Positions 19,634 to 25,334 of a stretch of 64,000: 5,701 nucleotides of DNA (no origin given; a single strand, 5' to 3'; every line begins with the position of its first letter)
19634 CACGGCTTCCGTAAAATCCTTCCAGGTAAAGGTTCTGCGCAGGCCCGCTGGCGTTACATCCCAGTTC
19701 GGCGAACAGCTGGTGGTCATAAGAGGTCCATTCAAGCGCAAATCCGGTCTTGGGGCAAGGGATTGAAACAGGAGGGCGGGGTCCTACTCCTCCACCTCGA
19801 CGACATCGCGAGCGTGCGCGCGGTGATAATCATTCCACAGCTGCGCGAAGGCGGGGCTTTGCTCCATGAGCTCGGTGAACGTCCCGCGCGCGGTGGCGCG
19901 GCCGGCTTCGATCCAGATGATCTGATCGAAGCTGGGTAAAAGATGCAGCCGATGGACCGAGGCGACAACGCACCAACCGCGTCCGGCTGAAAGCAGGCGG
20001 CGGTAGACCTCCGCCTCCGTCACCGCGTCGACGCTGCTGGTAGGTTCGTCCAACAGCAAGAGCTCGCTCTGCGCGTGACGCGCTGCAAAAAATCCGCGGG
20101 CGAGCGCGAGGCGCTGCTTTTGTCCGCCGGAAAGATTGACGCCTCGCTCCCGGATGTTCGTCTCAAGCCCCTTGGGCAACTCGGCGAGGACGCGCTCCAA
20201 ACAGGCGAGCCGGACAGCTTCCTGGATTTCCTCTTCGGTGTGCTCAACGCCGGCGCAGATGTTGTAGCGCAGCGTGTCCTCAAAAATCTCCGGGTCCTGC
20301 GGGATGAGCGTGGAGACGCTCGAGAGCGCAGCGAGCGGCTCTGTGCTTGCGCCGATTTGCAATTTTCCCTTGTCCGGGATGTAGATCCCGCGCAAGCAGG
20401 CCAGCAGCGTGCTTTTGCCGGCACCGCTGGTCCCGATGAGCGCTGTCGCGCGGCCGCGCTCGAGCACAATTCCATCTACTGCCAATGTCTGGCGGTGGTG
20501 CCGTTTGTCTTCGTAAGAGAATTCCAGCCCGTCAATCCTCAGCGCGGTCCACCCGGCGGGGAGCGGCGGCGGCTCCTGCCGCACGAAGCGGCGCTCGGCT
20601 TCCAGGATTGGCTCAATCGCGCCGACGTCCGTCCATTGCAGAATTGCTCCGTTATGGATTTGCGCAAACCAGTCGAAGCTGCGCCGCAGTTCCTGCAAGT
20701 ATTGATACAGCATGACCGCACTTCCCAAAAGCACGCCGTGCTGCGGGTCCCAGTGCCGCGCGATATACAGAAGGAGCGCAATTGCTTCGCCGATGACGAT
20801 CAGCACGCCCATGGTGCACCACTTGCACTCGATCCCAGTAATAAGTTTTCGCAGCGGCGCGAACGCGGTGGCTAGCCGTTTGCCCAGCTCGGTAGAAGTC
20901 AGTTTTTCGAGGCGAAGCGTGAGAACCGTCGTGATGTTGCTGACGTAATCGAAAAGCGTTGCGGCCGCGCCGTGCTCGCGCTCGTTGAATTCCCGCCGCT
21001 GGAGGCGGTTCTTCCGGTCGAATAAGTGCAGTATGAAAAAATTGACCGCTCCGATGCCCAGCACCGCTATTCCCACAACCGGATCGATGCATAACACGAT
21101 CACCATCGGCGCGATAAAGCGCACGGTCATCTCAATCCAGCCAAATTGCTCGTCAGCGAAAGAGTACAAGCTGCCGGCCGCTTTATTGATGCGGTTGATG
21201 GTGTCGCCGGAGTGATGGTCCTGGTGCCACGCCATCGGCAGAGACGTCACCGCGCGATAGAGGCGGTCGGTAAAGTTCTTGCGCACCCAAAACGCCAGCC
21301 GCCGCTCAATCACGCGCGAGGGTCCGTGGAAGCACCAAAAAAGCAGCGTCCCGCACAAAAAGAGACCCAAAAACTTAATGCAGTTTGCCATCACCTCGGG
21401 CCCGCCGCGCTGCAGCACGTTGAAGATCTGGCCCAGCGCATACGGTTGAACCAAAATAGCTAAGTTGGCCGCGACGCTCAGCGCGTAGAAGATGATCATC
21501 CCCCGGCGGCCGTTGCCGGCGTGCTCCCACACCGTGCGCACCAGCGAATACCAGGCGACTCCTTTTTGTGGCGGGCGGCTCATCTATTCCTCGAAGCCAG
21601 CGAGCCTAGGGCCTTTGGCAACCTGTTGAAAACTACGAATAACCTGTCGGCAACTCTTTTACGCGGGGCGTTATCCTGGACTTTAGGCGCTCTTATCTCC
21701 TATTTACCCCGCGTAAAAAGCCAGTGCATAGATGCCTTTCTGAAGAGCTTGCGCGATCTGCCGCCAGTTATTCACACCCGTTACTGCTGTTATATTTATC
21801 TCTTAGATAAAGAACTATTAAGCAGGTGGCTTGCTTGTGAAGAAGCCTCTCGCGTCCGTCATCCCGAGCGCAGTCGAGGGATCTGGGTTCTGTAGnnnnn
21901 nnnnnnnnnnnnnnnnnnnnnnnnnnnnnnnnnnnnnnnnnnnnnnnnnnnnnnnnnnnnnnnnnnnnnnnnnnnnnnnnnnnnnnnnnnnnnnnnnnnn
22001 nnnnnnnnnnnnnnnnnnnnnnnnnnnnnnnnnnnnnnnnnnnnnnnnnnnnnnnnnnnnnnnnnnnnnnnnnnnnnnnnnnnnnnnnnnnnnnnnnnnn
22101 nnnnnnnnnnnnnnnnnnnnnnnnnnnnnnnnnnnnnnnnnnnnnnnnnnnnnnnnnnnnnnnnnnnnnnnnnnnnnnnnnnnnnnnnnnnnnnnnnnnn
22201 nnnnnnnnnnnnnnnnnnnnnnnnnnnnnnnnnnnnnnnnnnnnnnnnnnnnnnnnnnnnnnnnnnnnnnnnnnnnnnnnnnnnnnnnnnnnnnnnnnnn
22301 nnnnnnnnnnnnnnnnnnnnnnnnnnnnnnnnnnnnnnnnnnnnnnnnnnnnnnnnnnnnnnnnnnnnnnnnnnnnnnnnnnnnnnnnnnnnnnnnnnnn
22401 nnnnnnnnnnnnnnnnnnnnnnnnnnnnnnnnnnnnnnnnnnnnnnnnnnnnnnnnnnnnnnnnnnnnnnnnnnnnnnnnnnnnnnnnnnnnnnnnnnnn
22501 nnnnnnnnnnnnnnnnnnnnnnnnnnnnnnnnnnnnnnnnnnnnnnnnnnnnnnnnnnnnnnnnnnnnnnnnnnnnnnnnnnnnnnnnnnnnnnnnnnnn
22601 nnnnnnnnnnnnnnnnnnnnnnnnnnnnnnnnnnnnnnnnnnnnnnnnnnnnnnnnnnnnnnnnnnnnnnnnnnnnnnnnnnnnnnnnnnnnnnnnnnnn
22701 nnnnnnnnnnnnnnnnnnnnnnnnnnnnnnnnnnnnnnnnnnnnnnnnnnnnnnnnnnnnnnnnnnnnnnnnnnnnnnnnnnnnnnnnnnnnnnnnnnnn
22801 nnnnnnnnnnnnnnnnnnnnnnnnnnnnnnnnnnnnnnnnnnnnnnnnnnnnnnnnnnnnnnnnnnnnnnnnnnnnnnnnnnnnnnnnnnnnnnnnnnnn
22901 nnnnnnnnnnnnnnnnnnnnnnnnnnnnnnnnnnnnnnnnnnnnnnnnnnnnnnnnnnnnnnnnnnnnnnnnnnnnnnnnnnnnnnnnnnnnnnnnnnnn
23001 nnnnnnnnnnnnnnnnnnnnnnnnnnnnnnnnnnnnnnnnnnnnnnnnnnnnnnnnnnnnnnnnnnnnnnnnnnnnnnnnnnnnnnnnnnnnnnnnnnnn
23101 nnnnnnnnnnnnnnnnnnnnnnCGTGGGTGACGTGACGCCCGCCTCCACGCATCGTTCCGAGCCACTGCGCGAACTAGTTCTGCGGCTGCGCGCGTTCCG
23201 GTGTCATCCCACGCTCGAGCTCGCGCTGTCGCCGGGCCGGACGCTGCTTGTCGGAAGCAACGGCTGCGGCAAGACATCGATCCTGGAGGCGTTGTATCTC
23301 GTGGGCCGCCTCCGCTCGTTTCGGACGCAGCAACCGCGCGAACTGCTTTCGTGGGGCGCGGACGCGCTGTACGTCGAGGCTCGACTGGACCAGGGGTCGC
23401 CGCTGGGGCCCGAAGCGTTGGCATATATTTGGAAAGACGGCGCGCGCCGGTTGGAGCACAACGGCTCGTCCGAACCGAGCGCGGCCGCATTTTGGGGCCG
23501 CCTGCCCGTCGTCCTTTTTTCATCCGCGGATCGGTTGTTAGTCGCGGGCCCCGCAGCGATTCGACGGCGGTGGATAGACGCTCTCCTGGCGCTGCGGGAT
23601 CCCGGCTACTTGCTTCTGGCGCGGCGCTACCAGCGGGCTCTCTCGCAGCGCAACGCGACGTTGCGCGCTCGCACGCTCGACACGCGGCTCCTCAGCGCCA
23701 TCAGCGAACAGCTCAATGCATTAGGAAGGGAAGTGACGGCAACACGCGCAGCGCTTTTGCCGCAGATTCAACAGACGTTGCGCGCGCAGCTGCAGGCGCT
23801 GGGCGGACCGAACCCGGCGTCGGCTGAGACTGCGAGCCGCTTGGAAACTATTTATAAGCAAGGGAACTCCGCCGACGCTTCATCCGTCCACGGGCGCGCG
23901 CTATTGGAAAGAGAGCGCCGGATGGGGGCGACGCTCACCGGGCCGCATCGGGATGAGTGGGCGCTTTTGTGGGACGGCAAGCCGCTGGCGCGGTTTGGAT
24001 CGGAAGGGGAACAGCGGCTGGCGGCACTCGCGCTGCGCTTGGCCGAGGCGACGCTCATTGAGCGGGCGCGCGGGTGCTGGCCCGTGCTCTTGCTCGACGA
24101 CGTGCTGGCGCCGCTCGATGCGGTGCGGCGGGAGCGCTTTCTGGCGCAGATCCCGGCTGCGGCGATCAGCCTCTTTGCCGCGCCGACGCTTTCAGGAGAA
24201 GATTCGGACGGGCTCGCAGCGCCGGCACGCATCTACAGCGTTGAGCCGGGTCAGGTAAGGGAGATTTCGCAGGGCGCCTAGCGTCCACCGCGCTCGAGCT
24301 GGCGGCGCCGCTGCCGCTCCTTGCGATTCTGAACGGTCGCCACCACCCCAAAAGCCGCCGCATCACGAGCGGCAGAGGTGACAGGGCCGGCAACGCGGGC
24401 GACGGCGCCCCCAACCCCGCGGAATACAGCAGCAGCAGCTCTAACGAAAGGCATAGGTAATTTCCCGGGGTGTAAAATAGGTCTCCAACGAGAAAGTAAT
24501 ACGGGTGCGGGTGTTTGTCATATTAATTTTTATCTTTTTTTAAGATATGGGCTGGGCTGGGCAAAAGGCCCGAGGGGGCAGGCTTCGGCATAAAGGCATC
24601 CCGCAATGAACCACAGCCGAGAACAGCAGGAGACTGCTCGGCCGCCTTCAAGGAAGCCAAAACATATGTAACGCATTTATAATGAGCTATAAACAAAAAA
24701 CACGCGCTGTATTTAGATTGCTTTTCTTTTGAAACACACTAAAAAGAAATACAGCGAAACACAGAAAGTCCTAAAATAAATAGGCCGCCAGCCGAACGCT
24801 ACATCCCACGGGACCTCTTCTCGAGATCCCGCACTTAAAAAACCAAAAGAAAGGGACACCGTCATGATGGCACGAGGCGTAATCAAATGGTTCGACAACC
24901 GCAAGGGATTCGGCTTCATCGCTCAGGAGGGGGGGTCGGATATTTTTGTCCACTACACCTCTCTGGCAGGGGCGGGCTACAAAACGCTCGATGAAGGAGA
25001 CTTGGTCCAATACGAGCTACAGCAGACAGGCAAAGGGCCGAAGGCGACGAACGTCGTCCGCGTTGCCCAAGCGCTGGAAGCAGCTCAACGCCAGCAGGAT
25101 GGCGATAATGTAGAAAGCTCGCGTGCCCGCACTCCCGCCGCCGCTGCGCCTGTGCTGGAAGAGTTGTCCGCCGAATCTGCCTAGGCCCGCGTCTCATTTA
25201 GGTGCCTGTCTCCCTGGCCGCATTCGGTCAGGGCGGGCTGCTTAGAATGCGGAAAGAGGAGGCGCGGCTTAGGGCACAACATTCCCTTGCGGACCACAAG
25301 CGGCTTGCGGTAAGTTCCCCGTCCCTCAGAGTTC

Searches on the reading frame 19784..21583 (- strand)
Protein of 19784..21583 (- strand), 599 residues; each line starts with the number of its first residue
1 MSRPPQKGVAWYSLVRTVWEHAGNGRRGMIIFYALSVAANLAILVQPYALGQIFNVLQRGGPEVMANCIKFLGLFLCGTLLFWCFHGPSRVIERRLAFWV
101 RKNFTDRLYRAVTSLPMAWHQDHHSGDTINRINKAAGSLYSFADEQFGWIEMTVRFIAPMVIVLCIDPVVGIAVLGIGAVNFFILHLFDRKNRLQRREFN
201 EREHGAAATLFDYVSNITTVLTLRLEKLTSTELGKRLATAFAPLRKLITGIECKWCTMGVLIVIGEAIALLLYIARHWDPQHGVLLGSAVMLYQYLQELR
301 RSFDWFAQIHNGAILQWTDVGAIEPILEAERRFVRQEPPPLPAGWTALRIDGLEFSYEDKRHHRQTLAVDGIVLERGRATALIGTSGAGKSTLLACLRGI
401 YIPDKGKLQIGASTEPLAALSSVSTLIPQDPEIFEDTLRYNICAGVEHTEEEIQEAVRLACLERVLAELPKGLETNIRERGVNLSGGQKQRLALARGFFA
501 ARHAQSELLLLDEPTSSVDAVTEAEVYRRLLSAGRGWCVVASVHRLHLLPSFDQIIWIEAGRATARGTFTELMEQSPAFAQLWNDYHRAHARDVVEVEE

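Call 13: search_protein_families(library=pfam, proteins=[window:19784-21583:-], max_evalue=0.01)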
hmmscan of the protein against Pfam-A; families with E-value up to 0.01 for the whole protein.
window:19784-21583:- (599 aa): 10 families
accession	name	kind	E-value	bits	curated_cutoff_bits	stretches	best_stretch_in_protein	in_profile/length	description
PF00005.33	ABC_tran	-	7.2e-21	75.7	25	1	374-516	8-137/137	ABC transporter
PF00664.28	ABC_membrane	-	2.7e-14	54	28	1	29-246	1-219/274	ABC transporter transmembrane region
PF13304.12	AAA_21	-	0.0002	21.9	27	0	380-400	2-22/304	AAA domain, putative AbiEii toxin, Type IV TA system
PF13555.12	AAA_29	-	0.00047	20.3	27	1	376-403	22-48/61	P-loop containing region of AAA domain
PF13604.12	AAA_30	-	0.0031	17.7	27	1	363-415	4-56/191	AAA domain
PF02463.25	SMC_N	-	0.0032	17.4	40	0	483-537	136-190/220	RecF/RecN/SMC N terminal domain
PF13481.12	AAA_25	-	0.0042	17.2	27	0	354-394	11-50/195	AAA domain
PF04310.18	MukB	-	0.0044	17.2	23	1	379-417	28-66/226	MukB N-terminal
PF03193.22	RsgA_GTPase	-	0.0046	17.2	30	0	377-398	106-127/174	RsgA GTPase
PF09818.15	ABC_ATPase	-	0.0059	16.1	23.2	0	366-401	69-104/283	P-loop domain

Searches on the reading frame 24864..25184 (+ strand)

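Call 15: search_protein_families(library=pfam, proteins=[window:24864-25184:+], max_evalue=0.01)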
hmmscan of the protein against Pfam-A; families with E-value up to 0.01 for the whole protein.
window:24864-25184:+ (106 aa): 2 families
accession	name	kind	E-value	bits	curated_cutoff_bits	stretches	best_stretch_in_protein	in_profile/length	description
PF00313.28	CSD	-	1.5e-24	86.1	27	1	4-66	2-65/66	'Cold-shock' DNA-binding domain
PF08206.17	OB_RNB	-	0.0022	18.1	24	1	12-36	6-31/58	Ribonuclease B OB domain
